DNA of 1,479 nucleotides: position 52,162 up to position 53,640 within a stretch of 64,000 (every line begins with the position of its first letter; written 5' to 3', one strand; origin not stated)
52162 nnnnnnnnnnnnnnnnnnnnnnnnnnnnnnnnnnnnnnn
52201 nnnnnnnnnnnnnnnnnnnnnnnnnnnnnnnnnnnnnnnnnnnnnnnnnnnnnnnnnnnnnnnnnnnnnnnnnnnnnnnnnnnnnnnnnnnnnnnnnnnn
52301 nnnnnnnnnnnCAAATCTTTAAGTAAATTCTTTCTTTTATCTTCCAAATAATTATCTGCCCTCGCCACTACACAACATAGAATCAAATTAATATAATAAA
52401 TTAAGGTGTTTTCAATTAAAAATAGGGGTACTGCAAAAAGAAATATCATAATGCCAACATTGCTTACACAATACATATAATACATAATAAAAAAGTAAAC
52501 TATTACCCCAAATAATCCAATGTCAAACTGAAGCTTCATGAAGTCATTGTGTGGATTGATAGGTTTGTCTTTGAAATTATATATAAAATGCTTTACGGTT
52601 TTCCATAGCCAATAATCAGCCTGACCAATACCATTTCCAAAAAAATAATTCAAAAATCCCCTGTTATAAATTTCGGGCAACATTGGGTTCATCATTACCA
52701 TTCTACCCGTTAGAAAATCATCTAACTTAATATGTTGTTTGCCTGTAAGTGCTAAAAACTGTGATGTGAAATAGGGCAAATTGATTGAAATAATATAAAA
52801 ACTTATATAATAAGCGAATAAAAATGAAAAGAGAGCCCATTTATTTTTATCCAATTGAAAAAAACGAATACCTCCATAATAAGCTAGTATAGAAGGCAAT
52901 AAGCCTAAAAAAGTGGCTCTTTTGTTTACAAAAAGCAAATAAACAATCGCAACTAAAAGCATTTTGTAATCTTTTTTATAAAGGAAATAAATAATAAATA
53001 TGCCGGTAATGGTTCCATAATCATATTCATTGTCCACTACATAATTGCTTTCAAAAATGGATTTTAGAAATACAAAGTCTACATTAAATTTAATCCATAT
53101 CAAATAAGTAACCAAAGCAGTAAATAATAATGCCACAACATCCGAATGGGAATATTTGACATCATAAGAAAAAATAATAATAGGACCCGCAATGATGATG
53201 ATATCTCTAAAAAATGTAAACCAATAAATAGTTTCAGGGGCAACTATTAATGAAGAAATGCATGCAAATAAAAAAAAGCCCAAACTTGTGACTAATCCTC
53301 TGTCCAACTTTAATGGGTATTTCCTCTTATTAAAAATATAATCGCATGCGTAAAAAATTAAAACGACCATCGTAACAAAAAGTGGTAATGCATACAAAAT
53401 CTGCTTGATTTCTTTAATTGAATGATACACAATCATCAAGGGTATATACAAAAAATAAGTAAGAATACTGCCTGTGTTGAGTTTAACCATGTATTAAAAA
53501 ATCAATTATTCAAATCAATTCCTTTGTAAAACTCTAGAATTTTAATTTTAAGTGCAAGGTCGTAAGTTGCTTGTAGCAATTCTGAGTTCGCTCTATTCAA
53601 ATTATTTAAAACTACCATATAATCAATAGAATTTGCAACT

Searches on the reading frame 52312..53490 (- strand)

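Call 56: search_protein_families(library=pfam, proteins=[window:52312-53490:-], max_evalue=0.001)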
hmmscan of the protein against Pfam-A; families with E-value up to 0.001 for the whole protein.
window:52312-53490:- (393 aa): 1 family
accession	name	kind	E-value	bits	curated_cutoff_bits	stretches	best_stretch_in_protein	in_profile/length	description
PF04932.20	Wzy_C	-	2.3e-05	24.7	31.7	1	178-333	3-149/149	O-Antigen ligase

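Call 68: search_protein_families(library=pfam, proteins=[window:52312-53490:-], max_evalue=10)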
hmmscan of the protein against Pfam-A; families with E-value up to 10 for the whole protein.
window:52312-53490:- (393 aa): 1 family
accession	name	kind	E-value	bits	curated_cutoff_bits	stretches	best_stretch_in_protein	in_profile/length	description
PF04932.20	Wzy_C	-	2.3e-05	24.7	31.7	1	178-333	3-149/149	O-Antigen ligase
